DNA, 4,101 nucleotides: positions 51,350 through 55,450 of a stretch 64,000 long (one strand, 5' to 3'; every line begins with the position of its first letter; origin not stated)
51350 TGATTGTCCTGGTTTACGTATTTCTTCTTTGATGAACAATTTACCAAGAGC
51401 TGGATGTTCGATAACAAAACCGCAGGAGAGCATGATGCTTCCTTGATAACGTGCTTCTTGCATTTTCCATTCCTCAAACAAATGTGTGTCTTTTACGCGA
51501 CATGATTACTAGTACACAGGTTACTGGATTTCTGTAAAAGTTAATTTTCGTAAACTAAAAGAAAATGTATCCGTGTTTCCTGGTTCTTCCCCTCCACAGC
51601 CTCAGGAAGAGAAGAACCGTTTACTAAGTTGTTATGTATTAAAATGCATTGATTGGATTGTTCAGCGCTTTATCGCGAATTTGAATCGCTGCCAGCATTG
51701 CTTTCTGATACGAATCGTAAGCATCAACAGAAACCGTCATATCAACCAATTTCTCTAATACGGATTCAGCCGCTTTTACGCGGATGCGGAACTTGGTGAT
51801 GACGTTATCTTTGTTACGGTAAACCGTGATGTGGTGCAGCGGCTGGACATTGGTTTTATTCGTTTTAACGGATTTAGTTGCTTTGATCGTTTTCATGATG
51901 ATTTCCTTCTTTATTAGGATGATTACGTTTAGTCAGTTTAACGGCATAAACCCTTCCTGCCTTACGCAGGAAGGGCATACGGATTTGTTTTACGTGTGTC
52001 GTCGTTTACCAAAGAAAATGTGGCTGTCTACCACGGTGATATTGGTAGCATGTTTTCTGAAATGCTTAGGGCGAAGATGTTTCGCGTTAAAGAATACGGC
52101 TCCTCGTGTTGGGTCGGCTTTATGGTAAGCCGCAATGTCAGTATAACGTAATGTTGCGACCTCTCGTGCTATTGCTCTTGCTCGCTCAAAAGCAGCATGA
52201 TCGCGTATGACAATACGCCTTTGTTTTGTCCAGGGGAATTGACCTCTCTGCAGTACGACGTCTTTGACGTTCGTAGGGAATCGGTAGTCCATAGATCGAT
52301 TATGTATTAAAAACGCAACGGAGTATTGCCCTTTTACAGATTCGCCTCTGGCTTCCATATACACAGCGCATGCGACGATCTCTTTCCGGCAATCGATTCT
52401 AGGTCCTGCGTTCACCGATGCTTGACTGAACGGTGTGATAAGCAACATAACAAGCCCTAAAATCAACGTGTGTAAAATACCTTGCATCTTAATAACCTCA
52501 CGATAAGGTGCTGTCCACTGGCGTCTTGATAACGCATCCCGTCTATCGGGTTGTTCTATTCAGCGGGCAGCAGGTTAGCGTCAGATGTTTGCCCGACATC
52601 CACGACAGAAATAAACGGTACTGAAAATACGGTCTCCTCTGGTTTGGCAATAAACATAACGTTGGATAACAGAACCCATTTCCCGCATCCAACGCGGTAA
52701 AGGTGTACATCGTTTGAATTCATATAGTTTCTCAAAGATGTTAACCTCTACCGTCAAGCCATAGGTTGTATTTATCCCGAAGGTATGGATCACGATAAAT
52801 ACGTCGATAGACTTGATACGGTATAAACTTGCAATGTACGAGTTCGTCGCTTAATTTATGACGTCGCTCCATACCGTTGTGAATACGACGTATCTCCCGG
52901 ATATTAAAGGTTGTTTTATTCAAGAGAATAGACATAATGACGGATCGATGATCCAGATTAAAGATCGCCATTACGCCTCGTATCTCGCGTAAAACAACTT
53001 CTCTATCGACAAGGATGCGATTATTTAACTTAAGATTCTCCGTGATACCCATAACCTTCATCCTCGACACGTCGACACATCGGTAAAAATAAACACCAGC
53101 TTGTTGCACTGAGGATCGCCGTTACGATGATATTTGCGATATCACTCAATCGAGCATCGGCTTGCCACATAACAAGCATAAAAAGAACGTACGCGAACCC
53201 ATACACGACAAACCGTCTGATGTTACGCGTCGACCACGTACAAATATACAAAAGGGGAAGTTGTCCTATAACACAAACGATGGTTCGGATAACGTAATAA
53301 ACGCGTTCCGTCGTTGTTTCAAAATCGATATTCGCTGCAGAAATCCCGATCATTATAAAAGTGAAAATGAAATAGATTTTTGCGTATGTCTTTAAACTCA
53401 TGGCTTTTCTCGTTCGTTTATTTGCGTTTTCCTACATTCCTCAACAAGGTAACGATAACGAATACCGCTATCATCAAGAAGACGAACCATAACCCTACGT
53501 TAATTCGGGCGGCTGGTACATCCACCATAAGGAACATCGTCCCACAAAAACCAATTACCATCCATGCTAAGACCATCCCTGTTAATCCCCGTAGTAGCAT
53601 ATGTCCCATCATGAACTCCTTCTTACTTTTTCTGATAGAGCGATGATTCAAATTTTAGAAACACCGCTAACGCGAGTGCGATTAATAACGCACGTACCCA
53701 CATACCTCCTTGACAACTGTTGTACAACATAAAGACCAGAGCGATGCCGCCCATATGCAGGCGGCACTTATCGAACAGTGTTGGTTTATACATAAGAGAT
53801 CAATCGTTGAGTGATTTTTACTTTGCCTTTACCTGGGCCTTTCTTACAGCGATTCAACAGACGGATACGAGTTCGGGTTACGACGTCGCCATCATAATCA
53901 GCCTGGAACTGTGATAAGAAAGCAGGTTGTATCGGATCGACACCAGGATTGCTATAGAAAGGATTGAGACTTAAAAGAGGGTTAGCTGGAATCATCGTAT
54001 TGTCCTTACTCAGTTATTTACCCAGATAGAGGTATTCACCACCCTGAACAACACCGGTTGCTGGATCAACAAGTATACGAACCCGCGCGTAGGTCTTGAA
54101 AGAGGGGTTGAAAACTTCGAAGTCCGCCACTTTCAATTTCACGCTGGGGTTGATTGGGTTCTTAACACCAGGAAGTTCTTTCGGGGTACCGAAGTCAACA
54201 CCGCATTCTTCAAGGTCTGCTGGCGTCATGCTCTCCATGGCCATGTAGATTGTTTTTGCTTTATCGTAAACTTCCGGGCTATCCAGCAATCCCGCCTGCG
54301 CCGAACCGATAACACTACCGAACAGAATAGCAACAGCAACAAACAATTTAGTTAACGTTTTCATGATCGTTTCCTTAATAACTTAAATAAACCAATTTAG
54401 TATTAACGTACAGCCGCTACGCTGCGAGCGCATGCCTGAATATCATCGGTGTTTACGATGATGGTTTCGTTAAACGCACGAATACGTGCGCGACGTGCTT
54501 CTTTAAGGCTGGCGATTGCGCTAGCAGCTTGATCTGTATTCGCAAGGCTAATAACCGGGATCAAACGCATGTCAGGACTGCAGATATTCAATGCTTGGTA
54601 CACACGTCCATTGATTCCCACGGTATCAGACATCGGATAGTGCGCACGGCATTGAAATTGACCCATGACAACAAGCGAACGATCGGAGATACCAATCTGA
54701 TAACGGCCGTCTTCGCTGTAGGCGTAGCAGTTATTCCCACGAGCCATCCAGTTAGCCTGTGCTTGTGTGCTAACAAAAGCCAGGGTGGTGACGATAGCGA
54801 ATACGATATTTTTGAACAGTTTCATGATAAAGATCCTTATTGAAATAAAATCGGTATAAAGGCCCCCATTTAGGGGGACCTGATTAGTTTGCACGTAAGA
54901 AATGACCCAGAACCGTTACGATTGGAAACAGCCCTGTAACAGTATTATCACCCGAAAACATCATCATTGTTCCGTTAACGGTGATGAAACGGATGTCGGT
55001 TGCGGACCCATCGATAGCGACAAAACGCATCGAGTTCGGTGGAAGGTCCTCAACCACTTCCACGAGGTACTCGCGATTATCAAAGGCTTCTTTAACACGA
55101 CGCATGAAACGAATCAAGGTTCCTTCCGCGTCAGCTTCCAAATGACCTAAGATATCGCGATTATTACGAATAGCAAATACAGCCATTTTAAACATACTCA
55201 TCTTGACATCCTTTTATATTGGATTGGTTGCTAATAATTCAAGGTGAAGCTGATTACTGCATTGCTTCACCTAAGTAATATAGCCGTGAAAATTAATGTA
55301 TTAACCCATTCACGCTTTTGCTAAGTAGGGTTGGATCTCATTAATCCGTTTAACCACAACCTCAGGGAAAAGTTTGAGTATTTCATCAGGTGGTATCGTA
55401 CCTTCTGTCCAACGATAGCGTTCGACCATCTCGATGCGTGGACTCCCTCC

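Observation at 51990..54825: Lysis-like cassette using a secreted SleB-type hydrolase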

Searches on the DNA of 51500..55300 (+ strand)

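Call 3: search_dna_similar(query=window:51500-55300:+, collection=phages, mode=near, max_rows=20)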
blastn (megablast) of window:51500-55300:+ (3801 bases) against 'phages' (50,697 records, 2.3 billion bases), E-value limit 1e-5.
Records with a match: 2; places in all: 2; records where one place covers at least 80% of the query: 2.
Best place of each record, by identity: 95-99% 2.
By first word of the organism name: Escherichia 2.
By host as written in the record: Escherichia coli 2.
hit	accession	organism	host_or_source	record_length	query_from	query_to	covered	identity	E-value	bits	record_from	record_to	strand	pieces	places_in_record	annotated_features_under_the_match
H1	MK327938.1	Escherichia phage vB_EcoM_Goslar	Escherichia coli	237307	77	3801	98%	95.8%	0e+0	6000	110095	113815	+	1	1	putative cell wall hydrolase | hypothetical protein (x8)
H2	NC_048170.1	Escherichia phage vB_EcoM_Goslar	Escherichia coli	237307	77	3801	98%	95.8%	0e+0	6000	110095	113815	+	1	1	endolysin | hypothetical protein (x8)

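Call 5: get_annotated_region(hit=H2, flank=6000)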
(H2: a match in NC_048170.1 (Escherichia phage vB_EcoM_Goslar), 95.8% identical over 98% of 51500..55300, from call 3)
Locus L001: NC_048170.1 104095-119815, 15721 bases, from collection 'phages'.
description: Escherichia phage vB_EcoM_Goslar, complete genome.
organism: Escherichia phage vB_EcoM_Goslar (NCBI taxid 2502409)
taxonomy: Viruses; Duplodnaviria; Heunggongvirae; Uroviricota; Caudoviricetes; Goslarvirus; Goslarvirus goslar
host: Escherichia coli; source: duck dung; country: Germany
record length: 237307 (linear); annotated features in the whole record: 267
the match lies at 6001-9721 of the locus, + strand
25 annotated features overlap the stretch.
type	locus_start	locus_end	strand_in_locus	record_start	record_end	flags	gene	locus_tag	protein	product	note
CDS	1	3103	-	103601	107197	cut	-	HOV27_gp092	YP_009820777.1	tail protein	weakly similar to tail protein [Cronobacter phage vB_CsaP_Ss1]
CDS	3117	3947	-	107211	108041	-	-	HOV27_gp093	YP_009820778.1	hypothetical protein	-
CDS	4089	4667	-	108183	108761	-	-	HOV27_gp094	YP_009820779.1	hypothetical protein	-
CDS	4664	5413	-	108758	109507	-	-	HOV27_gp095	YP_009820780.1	hypothetical protein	-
CDS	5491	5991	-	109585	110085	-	-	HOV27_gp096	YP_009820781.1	hypothetical protein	weakly similar to hypothetical protein STRATTON_132 [Erwinia phage vB_EamM_Stratton]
CDS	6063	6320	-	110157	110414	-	-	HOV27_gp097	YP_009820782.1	hypothetical protein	-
CDS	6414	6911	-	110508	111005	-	-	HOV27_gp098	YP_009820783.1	endolysin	weakly similar to putative cell wall hydrolase SleB [Cronobacter phage CR9], conserved domain Hydrolase_2 pfam07486 ...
CDS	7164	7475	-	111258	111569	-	-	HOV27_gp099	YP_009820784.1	hypothetical protein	similar to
CDS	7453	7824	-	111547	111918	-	-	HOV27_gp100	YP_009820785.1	hypothetical protein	-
CDS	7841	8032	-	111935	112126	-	-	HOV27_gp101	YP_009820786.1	hypothetical protein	-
CDS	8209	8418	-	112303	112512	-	-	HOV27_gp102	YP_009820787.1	hypothetical protein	-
CDS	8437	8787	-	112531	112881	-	-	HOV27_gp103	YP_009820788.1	hypothetical protein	-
CDS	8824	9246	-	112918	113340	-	-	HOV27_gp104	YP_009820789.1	hypothetical protein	-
CDS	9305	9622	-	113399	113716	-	-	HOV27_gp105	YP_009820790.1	hypothetical protein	-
CDS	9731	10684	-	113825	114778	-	-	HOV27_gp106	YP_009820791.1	hypothetical protein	-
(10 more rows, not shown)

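Call 6: get_annotated_region(hit=H1, flank=6000)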
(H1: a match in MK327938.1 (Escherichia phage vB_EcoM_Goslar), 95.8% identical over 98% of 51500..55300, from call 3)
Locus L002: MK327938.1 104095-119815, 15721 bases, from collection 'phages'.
description: Escherichia phage vB_EcoM_Goslar, complete genome.
organism: Escherichia phage vB_EcoM_Goslar (NCBI taxid 2502409)
taxonomy: Viruses; Duplodnaviria; Heunggongvirae; Uroviricota; Caudoviricetes; Goslarvirus; Goslarvirus goslar
host: Escherichia coli; source: duck dung; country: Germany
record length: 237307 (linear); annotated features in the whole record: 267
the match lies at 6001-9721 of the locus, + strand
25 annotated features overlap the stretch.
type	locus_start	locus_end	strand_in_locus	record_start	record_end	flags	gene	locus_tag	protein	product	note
CDS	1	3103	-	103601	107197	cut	-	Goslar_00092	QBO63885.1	hypothetical protein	weakly similar to tail protein [Cronobacter phage vB_CsaP_Ss1]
CDS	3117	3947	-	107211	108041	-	-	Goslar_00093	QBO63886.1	hypothetical protein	-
CDS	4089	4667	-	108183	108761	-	-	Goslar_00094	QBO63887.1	hypothetical protein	-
CDS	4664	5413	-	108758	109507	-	-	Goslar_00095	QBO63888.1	hypothetical protein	-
CDS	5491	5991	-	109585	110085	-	-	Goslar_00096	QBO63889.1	hypothetical protein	weakly similar to hypothetical protein STRATTON_132 [Erwinia phage vB_EamM_Stratton]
CDS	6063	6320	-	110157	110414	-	-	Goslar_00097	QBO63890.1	hypothetical protein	-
CDS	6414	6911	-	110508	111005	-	-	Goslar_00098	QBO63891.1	putative cell wall hydrolase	weakly similar to putative cell wall hydrolase SleB [Cronobacter phage CR9], conserved domain Hydrolase_2 pfam07486 ...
CDS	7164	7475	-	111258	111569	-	-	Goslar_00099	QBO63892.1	hypothetical protein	similar to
CDS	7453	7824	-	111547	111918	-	-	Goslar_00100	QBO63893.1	hypothetical protein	-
CDS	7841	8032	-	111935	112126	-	-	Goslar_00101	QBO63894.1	hypothetical protein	-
CDS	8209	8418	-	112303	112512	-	-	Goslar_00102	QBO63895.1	hypothetical protein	-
CDS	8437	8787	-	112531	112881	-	-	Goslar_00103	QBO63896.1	hypothetical protein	-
CDS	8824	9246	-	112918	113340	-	-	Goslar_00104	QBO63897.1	hypothetical protein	-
CDS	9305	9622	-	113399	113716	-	-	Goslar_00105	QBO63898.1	hypothetical protein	-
CDS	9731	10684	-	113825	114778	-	-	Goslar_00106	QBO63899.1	hypothetical protein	-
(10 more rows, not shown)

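Call 77: build_rna_model(alignment_id=A4)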
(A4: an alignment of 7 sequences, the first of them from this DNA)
Model R1 built from alignment A4 (7 sequences, 123 columns); structure: RNAalifold consensus.
model positions 109; base pairs 22; branch points 1; effective number of sequences 1.37; information 0.591 bits per position. Calibrated on 0.2 Mb of random sequence (short: E-values are rough).
structure used (alignment columns):
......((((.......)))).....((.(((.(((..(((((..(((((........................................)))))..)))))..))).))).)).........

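Call 100: search_with_rna_model(model_id=R1, sources=[L217, L218, L219, L220, L221, L222, L223, L224, window, L013, L009, L010, L212, L213, L214], max_evalue=0.00001, make_alignment=true)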
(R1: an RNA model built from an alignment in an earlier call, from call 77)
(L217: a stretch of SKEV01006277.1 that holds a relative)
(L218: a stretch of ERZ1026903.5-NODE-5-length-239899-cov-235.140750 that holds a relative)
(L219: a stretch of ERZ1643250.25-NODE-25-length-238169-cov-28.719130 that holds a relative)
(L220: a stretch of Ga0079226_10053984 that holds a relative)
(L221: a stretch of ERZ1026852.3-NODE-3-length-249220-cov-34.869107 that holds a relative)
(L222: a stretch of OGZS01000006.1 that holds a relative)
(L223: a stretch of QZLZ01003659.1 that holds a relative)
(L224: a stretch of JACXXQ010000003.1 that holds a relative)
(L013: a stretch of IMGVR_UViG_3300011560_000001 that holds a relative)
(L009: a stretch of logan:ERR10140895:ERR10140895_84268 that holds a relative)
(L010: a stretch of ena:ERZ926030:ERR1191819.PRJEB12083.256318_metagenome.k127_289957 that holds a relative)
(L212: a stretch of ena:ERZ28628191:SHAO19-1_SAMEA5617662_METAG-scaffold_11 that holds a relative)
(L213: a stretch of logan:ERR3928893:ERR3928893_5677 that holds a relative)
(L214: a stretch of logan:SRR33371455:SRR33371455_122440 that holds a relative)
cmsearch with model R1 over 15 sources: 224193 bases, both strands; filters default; matches with E-value up to 0.00001: 17.
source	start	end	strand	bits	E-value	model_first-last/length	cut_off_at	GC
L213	12949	13057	+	124.2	9.4e-32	1-109/109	no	0.5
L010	9886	9995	+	123.6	1.3e-31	1-109/109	no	0.49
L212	13176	13285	+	122.8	2.2e-31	1-109/109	no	0.49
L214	13661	13770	+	116.6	1.2e-29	1-109/109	no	0.52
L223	2690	2806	+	102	1.2e-25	1-109/109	no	0.51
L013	9882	9998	+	102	1.2e-25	1-109/109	no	0.51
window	52489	52605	-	99.3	6.4e-25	1-109/109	no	0.51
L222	5216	5332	-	98.3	1.2e-24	1-109/109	no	0.52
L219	12044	12159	+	93.3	2.8e-23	1-109/109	no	0.52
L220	202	317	+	93.3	2.8e-23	1-109/109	no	0.52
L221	3398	3513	-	93.3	2.8e-23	1-109/109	no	0.52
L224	2109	2224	-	93.3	2.8e-23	1-109/109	no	0.52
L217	1929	2044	+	93.2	3e-23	1-109/109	no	0.51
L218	7088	7203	+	93.2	3e-23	1-109/109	no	0.51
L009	204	312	+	91.6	8.4e-23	1-109/109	no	0.51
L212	13193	13294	-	30.1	6e-06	1-109/109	no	0.43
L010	9903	10004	-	29.6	8.6e-06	1-109/109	no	0.43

Alignment A9: 17 matches aligned to the model, 126 columns, each read 5' to 3' on its own strand. Consensus structure (alignment columns), stored with it:
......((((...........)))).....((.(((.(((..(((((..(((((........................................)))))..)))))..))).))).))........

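Call 101: search_with_rna_model(model_id=R1, sources=[L217, L218, L219, L220, L221, L222, L223, L224, window, L013, L009, L010, L212, L213, L214], max_evalue=1e-15, make_alignment=true)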
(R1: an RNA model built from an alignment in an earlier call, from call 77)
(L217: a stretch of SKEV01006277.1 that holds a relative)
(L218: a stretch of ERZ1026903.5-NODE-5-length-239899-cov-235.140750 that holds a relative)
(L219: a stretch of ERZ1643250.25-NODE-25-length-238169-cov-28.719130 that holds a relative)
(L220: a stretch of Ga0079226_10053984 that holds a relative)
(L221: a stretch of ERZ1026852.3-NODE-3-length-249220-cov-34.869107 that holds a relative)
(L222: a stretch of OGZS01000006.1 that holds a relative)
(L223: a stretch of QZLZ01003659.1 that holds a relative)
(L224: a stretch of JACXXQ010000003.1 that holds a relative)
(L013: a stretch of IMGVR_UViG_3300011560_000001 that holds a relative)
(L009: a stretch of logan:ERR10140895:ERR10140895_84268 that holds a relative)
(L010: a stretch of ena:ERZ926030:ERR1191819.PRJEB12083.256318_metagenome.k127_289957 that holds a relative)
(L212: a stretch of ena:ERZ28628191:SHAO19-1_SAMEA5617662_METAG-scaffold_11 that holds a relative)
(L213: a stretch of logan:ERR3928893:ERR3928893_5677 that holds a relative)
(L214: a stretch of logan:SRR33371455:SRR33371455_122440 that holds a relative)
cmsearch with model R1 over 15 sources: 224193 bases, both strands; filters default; matches with E-value up to 1e-15: 15.
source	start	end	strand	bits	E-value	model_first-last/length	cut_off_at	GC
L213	12949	13057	+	124.2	9.4e-32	1-109/109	no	0.5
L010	9886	9995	+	123.6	1.3e-31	1-109/109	no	0.49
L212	13176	13285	+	122.8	2.2e-31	1-109/109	no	0.49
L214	13661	13770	+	116.6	1.2e-29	1-109/109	no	0.52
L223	2690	2806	+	102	1.2e-25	1-109/109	no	0.51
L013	9882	9998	+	102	1.2e-25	1-109/109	no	0.51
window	52489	52605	-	99.3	6.4e-25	1-109/109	no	0.51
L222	5216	5332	-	98.3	1.2e-24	1-109/109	no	0.52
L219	12044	12159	+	93.3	2.8e-23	1-109/109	no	0.52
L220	202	317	+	93.3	2.8e-23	1-109/109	no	0.52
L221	3398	3513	-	93.3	2.8e-23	1-109/109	no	0.52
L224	2109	2224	-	93.3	2.8e-23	1-109/109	no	0.52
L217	1929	2044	+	93.2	3e-23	1-109/109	no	0.51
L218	7088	7203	+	93.2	3e-23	1-109/109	no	0.51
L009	204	312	+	91.6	8.4e-23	1-109/109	no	0.51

Alignment A10: 15 matches aligned to the model, 122 columns, each read 5' to 3' on its own strand. Consensus structure (alignment columns), stored with it:
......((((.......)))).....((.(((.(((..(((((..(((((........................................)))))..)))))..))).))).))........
